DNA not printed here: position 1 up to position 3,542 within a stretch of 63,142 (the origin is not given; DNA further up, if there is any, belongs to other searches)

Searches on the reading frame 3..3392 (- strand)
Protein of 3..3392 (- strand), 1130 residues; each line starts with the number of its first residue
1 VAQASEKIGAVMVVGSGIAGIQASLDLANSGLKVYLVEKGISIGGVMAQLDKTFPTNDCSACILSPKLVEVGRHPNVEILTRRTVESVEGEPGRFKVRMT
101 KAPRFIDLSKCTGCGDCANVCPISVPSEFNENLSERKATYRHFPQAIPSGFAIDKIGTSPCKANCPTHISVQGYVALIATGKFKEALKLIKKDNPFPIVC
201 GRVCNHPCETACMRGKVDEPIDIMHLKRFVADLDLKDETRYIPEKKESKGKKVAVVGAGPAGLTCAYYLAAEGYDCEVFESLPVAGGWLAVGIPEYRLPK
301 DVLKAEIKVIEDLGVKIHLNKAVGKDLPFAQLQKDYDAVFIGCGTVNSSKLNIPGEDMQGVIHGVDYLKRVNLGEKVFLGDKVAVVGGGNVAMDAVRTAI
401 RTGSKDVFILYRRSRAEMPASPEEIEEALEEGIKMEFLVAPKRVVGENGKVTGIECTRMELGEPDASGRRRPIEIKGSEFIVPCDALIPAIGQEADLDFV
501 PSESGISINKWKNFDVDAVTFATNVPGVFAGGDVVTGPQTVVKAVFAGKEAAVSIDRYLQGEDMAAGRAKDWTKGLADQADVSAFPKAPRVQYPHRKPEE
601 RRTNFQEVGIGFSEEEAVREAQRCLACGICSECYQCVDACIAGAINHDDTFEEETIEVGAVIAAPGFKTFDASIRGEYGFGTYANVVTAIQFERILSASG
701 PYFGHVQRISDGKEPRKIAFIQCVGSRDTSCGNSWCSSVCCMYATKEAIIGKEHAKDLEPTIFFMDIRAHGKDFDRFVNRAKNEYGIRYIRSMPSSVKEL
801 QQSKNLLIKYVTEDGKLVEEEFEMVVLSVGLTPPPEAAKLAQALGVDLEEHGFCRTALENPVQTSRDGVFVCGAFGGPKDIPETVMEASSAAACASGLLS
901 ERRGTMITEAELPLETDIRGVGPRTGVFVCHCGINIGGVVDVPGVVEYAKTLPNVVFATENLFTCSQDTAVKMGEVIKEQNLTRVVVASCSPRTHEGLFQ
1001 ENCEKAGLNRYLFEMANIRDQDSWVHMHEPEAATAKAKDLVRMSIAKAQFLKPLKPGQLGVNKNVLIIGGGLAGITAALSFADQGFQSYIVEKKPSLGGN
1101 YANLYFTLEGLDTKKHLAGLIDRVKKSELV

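Call 37: search_protein_families(library=pfam, proteins=[window:3-3392:-], max_evalue=0.0001)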
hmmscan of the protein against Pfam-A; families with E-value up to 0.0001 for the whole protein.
window:3-3392:- (1130 aa): 19 families
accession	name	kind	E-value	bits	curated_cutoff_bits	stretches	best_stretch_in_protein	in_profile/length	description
PF07992.20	Pyr_redox_2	-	6.5e-58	196.9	26.1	3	251-548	1-291/291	Pyridine nucleotide-disulphide oxidoreductase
PF14691.11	Fer4_20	-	4.3e-24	84.9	25.8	1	158-236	29-110/113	Dihydroprymidine dehydrogenase domain II, 4Fe-4S cluster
PF13450.12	NAD_binding_8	-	9.1e-24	84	21.9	2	255-289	1-35/68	NAD(P)-binding Rossmann-like domain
PF12831.13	FAD_oxidored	-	3.2e-19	70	27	2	1065-1115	2-53/416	FAD dependent oxidoreductase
PF13738.12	Pyr_redox_3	-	3.9e-19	69.5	30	1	339-532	128-305/305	Pyridine nucleotide-disulphide oxidoreductase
PF00890.30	FAD_binding_2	-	8.9e-18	65.1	20.4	1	1065-1101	2-38/414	FAD binding domain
PF00070.33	Pyr_redox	-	2.5e-15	57.2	22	0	382-453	1-76/82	Pyridine nucleotide-disulphide oxidoreductase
PF01946.23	Thi4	-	7.1e-15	55.3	26.2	1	249-290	16-58/235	Thi4 family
PF01266.30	DAO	-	1.3e-13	51.6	27.9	1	252-282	1-31/353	FAD dependent oxidoreductase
PF01494.25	FAD_binding_3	-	2.2e-11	44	22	0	1064-1095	3-34/349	FAD binding domain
PF03486.20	HI0933_like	-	8.7e-11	42.2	50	0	252-283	2-33/244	HI0933-like protein Rossmann domain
PF01134.28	GIDA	-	2.5e-10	40.4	22.1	0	11-43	2-29/391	Glucose inhibited division protein A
PF01262.27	AlaDh_PNT_C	-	3.5e-08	33.6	23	0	362-410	3-57/214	Alanine dehydrogenase/PNT, C-terminal domain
PF01593.30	Amino_oxidase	-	5.3e-07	29.7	19.8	0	261-289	2-30/443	Flavin containing amine oxidoreductase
PF13241.12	NAD_binding_7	-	8.9e-06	26.7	22.1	0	380-414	7-40/104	Putative NAD(P)-binding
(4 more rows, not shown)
